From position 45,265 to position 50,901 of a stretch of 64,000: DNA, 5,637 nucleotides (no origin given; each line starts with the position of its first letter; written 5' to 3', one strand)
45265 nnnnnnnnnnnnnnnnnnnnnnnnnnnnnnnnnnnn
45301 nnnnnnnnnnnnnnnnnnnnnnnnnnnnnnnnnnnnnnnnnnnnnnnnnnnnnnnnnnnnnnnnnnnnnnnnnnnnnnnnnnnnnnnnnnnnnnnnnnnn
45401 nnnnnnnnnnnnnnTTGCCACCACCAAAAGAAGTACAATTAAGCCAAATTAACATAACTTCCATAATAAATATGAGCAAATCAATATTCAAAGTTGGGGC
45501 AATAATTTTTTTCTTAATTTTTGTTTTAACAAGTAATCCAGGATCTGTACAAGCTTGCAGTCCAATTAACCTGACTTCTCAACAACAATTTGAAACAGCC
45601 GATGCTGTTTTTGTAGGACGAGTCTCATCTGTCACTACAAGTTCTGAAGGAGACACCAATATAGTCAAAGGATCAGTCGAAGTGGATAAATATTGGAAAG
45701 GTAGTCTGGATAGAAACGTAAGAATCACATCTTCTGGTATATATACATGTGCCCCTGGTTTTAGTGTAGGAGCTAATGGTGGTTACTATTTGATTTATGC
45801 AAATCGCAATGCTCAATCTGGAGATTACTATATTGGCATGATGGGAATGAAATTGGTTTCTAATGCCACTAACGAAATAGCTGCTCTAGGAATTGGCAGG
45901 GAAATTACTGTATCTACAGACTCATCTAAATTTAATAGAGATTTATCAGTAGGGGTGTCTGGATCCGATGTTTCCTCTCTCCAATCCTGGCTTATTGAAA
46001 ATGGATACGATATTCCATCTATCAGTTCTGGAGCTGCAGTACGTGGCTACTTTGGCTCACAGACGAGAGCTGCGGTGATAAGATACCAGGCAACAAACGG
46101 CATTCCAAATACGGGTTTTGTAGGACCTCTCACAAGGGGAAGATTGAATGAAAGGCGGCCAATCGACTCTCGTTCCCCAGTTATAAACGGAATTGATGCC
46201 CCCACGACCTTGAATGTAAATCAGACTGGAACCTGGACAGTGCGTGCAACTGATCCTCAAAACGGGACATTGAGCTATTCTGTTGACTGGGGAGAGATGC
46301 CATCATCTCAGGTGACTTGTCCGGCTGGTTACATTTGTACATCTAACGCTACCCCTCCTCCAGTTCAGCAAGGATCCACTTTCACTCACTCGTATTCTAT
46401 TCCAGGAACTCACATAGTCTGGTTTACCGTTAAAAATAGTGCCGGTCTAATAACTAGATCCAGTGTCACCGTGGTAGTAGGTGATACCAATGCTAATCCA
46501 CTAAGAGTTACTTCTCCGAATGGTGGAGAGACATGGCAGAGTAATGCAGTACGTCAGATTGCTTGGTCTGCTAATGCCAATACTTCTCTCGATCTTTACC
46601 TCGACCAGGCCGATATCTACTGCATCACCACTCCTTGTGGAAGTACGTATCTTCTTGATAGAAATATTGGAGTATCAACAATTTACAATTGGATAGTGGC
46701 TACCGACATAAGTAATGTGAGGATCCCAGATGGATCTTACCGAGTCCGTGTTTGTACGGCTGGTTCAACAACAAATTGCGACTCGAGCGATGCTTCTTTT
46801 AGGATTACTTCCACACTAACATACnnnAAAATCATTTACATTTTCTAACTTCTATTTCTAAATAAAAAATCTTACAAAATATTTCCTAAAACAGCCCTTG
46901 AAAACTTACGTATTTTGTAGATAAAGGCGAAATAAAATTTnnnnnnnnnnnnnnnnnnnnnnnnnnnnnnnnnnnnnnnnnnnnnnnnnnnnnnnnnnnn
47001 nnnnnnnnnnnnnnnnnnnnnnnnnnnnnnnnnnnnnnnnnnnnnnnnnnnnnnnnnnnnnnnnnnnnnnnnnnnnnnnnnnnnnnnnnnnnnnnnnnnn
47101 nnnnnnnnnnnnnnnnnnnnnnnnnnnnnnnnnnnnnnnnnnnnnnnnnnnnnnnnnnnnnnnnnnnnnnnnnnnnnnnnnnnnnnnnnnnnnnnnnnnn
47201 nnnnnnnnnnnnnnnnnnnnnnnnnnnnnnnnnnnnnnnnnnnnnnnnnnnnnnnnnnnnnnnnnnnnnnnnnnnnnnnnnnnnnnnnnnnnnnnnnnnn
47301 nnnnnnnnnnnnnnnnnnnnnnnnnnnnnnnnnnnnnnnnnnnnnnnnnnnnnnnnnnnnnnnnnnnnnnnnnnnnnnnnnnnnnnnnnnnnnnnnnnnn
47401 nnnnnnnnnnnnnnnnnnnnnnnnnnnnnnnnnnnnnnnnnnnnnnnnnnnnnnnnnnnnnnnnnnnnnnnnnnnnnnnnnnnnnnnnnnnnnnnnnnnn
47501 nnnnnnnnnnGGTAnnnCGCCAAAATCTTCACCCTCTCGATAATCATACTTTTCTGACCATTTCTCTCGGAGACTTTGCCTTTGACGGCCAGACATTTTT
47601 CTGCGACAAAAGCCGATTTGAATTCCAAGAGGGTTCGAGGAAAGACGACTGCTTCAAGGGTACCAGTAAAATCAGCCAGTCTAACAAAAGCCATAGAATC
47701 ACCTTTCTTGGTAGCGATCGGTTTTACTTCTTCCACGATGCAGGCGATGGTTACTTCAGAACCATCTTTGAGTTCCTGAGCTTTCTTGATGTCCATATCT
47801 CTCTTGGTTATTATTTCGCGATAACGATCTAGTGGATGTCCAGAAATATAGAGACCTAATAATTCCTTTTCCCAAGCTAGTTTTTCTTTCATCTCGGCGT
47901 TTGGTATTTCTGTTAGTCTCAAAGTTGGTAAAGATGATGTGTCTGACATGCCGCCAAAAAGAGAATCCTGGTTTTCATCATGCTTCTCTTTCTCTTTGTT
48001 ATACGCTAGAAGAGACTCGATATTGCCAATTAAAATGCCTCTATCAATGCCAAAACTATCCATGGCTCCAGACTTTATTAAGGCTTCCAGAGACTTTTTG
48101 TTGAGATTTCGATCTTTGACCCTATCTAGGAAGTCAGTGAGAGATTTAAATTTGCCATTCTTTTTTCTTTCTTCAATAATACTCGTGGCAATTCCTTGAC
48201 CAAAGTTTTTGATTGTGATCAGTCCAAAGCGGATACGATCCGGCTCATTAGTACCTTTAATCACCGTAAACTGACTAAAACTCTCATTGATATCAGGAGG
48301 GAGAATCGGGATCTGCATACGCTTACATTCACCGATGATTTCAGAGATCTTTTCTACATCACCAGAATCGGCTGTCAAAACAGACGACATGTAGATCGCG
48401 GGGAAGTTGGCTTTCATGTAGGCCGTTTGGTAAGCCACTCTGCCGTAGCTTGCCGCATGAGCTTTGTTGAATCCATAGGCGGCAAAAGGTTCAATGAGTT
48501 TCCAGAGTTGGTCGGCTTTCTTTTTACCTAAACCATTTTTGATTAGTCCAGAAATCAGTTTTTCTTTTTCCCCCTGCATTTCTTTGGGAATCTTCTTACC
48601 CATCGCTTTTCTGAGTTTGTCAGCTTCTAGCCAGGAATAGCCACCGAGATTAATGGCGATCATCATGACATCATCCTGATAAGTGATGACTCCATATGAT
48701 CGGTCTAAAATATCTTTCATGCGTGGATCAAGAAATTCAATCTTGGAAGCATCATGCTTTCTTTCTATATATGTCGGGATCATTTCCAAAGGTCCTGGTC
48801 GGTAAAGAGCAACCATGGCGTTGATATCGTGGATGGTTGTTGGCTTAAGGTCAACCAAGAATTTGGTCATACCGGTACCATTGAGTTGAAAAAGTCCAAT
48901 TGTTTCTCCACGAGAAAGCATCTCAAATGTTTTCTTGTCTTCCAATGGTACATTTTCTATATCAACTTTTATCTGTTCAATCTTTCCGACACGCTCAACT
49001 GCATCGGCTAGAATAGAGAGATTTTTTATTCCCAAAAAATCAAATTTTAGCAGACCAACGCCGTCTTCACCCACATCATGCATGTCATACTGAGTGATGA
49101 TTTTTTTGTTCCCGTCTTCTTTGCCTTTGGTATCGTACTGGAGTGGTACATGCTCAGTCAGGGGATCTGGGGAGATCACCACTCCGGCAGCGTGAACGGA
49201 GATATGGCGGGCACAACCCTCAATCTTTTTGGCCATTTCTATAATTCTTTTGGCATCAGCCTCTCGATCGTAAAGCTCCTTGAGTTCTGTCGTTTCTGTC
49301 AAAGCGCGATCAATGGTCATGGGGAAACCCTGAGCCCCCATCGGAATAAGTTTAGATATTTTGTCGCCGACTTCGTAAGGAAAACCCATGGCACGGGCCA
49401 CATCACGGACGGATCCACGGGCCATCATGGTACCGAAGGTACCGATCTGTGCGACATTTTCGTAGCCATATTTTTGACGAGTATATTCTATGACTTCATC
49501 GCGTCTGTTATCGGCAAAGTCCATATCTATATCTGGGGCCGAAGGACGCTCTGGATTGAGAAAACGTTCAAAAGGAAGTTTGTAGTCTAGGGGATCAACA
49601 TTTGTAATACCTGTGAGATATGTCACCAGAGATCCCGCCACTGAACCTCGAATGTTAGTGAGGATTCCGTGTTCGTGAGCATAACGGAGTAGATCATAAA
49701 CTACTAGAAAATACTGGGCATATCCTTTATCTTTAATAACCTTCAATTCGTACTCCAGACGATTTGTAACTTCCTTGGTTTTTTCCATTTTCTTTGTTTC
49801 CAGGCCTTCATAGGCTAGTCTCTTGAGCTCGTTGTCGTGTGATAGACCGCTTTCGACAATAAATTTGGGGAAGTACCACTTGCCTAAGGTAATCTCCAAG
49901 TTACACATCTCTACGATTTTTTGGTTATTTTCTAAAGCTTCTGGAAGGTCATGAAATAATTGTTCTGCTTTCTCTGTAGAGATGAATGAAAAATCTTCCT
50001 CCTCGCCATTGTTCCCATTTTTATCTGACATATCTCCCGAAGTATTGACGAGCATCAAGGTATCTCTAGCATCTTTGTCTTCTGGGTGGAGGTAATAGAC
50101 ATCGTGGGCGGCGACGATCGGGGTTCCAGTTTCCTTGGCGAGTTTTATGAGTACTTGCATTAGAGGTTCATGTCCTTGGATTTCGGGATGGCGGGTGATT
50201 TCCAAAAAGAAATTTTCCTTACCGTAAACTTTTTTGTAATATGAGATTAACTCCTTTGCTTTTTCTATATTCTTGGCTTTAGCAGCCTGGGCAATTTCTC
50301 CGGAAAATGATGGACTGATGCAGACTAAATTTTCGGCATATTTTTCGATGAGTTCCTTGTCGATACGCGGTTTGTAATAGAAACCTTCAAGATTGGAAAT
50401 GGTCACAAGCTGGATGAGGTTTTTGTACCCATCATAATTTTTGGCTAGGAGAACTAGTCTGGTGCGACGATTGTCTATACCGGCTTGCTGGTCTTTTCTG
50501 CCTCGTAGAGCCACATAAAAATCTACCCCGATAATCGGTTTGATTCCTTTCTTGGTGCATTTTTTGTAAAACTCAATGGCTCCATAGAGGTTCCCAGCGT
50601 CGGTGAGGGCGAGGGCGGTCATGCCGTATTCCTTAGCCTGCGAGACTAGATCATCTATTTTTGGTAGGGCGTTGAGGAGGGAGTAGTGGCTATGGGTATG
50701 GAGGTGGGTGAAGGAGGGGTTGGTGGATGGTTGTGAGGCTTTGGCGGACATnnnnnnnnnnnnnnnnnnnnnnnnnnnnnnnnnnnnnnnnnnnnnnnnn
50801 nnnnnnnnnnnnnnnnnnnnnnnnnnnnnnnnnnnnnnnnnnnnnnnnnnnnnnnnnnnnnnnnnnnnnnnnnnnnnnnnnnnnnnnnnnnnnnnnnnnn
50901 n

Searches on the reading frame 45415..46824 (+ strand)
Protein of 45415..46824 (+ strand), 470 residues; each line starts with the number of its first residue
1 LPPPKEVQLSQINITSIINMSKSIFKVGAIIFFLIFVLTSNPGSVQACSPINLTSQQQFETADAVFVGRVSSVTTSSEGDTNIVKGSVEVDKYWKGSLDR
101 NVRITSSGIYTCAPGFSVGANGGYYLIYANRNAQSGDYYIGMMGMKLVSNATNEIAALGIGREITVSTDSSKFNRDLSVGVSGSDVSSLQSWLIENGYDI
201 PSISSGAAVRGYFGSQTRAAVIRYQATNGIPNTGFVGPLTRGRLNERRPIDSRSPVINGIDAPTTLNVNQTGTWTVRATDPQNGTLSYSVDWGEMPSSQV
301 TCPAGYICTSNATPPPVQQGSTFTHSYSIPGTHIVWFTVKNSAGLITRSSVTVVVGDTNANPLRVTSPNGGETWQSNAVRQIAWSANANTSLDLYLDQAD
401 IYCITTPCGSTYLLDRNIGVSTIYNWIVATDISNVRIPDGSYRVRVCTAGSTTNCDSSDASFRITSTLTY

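Call 12: search_protein_families(library=pfam, proteins=[window:45415-46824:+], max_evalue=0.001)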
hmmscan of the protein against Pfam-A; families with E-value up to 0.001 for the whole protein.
window:45415-46824:+ (470 aa): 3 families
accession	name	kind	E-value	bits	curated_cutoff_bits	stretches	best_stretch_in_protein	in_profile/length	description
PF01471.23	PG_binding_1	-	8.5e-14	51.9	23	1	182-244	1-57/57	Putative peptidoglycan binding domain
PF18911.6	PKD_4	-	8.3e-06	26.2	27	0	319-354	48-84/85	PKD domain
PF00801.26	PKD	-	6.7e-05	23.3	23.5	1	314-353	41-79/80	PKD domain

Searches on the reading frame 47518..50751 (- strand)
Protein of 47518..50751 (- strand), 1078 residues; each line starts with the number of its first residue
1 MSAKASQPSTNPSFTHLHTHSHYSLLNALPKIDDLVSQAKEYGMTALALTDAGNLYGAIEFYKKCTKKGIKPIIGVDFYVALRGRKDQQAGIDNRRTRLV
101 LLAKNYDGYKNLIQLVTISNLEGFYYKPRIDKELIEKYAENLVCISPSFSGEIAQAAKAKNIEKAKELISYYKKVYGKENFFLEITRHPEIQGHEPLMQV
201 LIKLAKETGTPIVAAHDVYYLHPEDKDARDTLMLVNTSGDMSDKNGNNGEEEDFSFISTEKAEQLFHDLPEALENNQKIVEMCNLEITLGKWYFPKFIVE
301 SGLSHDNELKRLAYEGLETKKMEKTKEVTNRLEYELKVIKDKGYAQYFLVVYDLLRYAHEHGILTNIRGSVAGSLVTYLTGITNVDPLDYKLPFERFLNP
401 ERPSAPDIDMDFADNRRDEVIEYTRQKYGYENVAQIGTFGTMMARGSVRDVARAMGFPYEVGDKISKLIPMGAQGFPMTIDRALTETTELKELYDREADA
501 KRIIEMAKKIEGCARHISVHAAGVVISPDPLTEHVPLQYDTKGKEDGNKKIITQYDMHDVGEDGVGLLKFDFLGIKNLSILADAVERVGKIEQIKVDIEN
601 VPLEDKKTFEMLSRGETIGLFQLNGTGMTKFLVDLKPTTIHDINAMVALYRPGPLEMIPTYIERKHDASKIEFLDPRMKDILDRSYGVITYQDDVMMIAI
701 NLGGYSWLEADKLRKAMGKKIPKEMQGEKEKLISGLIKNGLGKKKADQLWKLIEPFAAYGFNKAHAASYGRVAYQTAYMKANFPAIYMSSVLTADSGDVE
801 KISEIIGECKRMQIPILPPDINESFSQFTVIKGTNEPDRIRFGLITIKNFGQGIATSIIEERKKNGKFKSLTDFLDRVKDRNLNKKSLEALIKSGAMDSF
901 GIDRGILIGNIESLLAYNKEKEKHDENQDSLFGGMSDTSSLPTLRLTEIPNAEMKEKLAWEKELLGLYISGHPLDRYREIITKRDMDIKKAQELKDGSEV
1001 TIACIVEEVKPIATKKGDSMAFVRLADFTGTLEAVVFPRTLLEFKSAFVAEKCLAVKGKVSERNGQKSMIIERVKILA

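Call 12: search_protein_families(library=pfam, proteins=[window:47518-50751:-], max_evalue=0.001)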
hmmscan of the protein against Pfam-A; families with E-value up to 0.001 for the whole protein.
window:47518-50751:- (1078 aa): 6 families
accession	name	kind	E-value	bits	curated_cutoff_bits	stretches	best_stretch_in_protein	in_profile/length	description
PF07733.18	DNA_pol3_alpha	-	1.2e-94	317.3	23.9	1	308-574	2-260/260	Bacterial DNA polymerase III alpha NTPase domain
PF02811.25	PHP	-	3.4e-54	184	26.4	1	16-188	1-164/164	PHP domain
PF17657.6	DNA_pol3_finger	-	3.7e-53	179.7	22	1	577-740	1-166/166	Bacterial DNA polymerase III alpha subunit finger domain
PF14579.12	HHH_6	-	1.3e-29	102.7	25.6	1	814-904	2-87/90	Helix-hairpin-helix motif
PF01336.31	tRNA_anti-codon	-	5e-11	42.8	27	1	1000-1077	1-75/75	OB-fold nucleic acid binding domain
PF12836.13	HHH_3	-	0.00045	20.7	27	0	845-876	17-48/65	Helix-hairpin-helix motif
